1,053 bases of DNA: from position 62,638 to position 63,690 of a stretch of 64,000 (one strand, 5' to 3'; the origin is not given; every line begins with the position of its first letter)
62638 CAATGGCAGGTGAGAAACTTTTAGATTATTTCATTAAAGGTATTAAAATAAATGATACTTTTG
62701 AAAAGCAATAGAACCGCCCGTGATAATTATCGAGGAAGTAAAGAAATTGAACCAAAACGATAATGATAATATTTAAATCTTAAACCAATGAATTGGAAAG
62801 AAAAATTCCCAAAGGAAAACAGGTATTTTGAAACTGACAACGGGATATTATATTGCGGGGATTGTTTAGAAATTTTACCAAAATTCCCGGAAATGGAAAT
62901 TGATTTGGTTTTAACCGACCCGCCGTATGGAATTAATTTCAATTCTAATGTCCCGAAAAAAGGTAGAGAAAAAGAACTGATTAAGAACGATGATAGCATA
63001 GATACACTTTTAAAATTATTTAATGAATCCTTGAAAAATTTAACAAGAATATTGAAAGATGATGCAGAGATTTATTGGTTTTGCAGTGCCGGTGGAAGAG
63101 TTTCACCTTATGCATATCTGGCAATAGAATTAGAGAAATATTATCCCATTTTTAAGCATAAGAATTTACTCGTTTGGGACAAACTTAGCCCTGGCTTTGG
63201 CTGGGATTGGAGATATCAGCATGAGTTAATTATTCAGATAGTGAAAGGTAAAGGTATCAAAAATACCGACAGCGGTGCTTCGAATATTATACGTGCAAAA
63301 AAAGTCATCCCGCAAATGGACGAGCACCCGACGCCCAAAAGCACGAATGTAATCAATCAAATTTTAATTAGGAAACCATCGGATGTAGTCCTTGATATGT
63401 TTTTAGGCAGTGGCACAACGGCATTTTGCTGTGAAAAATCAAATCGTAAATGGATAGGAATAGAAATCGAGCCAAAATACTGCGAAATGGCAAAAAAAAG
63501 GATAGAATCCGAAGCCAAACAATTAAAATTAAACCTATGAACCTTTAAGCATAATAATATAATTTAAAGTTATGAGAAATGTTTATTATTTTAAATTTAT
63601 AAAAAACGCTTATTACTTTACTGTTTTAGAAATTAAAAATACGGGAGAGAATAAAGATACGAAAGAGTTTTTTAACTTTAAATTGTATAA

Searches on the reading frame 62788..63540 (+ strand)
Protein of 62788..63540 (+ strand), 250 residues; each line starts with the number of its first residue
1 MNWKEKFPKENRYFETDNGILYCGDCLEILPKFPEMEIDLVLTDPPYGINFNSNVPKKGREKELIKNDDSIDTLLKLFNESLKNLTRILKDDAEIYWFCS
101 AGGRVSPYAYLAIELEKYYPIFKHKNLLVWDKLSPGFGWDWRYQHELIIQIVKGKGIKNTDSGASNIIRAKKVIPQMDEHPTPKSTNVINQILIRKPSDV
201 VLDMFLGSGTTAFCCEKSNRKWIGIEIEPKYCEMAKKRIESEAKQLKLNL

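Call 22: search_protein_families(library=pfam, proteins=[window:62788-63540:+], max_evalue=0.01)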
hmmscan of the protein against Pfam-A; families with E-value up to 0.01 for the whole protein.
window:62788-63540:+ (250 aa): 3 families
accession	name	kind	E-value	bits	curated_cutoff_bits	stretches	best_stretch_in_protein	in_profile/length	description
PF01555.25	N6_N4_Mtase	-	1.3e-28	100.9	26.7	1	38-237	1-221/221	DNA methylase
PF09445.16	Methyltransf_15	-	0.0023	18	22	0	200-240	3-43/165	RNA cap guanine-N2 methyltransferase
PF02475.24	TRM5-TYW2_MTfase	-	0.0052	17.2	28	1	196-239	35-80/164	TRM5/TYW2 methyltransferase domain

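Call 67: find_encoding_contigs(protein=window:62788-63540:+, flank=10000, max_places=4)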
Protein window:62788-63540:+ (250 aa): 1 contig read that carries it; 1 place shown.
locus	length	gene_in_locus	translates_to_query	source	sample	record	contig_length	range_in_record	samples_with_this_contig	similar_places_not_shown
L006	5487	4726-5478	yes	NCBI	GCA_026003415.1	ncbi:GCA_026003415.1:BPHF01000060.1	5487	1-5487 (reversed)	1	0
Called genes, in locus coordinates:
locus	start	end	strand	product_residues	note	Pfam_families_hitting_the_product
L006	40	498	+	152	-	-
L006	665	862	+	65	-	-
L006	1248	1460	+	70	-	-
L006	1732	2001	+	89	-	-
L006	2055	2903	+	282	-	PF09588:YqaJ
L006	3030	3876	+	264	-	PF03837:RecT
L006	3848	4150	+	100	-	-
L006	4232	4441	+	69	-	-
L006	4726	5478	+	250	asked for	PF01555:N6_N4_Mtase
